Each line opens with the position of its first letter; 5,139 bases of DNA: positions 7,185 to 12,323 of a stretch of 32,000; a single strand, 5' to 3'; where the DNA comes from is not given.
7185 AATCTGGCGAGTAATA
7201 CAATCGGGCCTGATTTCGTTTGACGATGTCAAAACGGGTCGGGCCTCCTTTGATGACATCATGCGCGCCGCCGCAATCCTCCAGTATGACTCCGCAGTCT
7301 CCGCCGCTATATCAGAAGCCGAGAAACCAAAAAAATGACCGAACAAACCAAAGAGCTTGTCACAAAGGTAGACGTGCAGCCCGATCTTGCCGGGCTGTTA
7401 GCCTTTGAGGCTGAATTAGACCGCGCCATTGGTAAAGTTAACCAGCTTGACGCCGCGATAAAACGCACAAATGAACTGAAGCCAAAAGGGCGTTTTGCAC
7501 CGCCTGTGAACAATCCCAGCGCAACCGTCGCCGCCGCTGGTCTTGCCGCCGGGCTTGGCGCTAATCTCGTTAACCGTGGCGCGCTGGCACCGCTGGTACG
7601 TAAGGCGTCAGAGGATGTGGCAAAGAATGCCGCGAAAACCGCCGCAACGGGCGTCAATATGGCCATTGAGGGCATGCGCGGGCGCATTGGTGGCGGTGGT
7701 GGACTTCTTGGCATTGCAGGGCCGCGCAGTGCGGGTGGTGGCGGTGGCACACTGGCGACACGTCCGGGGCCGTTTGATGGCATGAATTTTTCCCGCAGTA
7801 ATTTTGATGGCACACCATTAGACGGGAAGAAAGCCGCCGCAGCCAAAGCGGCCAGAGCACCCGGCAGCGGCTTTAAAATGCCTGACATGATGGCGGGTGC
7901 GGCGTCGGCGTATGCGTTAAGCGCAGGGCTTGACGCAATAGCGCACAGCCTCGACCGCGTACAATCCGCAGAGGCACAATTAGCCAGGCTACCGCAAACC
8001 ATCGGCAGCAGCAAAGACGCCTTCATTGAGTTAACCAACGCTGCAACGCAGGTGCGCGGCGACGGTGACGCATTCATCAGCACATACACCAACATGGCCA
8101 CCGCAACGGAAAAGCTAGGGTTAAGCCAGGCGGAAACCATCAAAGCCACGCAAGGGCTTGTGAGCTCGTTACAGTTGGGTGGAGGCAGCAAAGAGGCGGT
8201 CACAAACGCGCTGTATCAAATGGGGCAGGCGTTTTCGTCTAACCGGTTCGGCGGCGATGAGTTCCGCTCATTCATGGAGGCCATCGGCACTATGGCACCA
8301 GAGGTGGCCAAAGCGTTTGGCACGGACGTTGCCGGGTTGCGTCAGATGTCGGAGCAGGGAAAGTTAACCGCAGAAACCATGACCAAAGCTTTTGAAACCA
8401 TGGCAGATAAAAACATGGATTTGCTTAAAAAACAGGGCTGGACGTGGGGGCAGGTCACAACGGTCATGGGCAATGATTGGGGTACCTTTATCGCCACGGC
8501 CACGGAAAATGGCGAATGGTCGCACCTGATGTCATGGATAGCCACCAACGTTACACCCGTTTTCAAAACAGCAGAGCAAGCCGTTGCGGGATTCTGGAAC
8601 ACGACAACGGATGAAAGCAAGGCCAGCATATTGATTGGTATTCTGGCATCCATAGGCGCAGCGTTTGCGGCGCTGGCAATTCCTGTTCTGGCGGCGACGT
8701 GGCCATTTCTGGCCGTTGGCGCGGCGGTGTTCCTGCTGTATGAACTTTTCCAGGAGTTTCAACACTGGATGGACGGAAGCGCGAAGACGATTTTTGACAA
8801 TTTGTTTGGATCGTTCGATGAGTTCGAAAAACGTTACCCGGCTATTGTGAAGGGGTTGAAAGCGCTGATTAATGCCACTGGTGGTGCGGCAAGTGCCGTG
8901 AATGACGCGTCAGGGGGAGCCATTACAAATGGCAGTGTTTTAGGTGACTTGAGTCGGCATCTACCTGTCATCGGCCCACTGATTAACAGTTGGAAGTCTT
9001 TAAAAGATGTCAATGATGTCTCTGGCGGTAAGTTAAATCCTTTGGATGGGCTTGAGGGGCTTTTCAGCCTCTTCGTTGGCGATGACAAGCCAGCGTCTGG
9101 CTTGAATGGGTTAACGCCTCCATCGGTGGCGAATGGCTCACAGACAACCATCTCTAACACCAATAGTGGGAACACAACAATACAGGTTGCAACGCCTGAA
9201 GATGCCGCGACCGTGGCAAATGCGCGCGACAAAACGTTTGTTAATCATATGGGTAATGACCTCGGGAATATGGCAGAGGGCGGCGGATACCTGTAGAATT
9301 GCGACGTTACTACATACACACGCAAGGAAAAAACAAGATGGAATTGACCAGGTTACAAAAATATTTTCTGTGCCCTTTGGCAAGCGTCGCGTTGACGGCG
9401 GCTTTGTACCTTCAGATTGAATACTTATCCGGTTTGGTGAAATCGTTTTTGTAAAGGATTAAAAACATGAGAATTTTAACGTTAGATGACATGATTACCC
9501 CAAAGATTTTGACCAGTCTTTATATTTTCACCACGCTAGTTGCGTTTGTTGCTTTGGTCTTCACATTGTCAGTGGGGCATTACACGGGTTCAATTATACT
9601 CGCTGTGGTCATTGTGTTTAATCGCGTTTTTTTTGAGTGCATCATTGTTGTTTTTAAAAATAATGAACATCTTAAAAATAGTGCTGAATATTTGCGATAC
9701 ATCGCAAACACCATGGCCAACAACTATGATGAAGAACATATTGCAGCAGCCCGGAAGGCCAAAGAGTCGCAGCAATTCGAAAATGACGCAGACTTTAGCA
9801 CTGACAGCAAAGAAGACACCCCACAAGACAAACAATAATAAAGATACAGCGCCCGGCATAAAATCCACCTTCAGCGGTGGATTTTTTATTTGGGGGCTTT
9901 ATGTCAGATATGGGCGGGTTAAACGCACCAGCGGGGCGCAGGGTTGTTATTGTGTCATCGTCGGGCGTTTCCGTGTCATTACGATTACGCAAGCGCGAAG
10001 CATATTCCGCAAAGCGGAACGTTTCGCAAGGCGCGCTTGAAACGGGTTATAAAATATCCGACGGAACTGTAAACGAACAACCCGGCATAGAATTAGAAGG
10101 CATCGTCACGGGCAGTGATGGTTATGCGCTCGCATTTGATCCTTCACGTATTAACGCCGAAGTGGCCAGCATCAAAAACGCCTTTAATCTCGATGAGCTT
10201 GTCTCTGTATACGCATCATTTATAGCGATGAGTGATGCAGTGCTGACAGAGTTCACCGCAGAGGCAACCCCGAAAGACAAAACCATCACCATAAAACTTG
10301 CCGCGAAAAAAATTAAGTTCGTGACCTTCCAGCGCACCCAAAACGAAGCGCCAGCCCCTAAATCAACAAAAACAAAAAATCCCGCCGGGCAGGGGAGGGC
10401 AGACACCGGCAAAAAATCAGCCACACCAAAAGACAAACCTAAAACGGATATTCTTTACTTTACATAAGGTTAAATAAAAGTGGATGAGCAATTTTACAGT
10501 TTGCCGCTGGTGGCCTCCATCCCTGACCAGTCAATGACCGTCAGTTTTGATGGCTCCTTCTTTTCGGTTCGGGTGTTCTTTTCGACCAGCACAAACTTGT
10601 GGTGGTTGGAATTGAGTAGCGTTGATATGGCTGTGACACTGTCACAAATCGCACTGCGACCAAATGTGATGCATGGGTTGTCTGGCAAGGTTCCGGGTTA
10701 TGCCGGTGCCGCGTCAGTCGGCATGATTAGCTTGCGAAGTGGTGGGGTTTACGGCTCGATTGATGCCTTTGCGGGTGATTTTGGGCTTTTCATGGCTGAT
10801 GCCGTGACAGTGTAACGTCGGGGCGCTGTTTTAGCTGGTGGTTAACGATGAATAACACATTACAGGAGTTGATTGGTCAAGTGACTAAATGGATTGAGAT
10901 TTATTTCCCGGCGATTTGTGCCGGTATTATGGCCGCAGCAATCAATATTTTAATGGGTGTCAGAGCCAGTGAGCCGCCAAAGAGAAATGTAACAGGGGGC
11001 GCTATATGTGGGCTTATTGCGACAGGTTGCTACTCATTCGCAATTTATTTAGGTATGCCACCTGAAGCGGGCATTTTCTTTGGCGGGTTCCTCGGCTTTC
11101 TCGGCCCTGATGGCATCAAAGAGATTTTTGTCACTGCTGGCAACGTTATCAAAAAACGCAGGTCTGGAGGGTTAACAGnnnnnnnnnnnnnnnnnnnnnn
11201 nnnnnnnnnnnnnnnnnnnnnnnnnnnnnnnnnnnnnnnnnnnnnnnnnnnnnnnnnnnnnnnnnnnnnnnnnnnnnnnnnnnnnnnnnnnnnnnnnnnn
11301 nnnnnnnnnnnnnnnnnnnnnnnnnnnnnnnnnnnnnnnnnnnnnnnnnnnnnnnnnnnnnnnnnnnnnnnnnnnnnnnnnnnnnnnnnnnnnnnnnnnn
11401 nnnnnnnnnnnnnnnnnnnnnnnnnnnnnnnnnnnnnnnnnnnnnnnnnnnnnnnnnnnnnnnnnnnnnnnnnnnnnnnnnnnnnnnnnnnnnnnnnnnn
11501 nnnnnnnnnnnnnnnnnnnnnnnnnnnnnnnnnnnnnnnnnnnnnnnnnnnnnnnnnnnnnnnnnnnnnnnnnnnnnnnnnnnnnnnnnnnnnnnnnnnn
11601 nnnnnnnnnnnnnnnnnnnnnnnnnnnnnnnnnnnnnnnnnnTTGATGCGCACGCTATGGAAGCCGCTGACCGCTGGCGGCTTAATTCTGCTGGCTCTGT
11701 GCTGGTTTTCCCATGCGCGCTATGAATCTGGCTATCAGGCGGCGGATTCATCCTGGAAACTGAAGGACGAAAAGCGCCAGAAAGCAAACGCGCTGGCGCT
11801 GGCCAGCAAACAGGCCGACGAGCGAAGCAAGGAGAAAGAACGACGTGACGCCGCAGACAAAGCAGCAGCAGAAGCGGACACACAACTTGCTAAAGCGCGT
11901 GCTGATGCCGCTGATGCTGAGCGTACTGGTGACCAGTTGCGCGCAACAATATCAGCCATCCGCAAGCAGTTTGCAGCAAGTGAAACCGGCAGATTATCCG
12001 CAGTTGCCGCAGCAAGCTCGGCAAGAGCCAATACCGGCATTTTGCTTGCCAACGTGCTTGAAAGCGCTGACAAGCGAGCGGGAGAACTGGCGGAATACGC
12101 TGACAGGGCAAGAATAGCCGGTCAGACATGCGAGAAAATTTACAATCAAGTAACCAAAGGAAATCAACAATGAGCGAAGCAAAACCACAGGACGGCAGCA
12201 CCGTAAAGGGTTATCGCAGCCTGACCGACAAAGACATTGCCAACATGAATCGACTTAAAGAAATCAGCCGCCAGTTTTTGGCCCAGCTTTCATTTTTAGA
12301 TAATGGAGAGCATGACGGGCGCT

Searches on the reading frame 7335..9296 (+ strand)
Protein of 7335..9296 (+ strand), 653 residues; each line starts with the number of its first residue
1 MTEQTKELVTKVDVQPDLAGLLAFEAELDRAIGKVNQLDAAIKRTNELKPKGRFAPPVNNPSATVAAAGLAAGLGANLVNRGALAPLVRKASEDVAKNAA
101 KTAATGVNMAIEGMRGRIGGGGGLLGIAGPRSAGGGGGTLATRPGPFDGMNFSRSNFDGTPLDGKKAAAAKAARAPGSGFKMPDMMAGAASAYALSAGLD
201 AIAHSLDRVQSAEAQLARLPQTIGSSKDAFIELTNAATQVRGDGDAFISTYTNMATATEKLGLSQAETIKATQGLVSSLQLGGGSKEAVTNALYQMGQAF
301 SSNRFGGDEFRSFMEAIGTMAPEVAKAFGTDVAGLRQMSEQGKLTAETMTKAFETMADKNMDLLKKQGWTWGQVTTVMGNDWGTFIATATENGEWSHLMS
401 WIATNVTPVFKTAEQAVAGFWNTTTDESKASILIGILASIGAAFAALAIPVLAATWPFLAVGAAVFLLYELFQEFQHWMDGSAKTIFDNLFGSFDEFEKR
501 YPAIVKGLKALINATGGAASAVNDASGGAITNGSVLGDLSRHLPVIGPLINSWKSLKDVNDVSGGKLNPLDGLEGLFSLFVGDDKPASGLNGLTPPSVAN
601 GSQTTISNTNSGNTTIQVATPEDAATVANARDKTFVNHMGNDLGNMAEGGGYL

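Call 54: search_protein_families(library=pfam, proteins=[window:7335-9296:+], max_evalue=0.001)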
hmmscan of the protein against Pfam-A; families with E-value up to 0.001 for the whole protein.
window:7335-9296:+ (653 aa): 1 family
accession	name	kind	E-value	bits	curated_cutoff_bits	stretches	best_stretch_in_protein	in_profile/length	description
PF20155.4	TMP_3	-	2.5e-33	115.9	41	1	202-388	3-189/192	Tape measure protein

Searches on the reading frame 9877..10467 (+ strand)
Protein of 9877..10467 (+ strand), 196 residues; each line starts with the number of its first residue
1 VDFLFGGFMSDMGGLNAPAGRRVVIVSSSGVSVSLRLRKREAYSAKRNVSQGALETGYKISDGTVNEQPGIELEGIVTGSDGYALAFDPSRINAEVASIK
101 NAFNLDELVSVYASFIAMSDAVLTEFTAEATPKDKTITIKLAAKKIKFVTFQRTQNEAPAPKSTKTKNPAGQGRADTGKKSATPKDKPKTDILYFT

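Call 54: search_protein_families(library=pfam, proteins=[window:9877-10467:+], max_evalue=0.001)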
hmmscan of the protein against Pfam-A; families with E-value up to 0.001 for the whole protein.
window:9877-10467:+ (196 aa): 1 family
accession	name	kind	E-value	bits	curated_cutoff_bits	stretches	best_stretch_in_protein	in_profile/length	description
PF21821.3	Dit_like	-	3.7e-12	46.9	24.2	1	40-155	6-125/127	Dit-like phage tail protein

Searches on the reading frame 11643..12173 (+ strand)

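Call 54: search_protein_families(library=pfam, proteins=[window:11643-12173:+], max_evalue=0.001)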
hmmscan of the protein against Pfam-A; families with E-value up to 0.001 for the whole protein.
window:11643-12173:+ (176 aa): 1 family
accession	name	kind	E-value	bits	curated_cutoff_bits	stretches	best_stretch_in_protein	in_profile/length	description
PF10721.14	DUF2514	-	8.1e-28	97.9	26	1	6-171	1-160/161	Protein of unknown function (DUF2514)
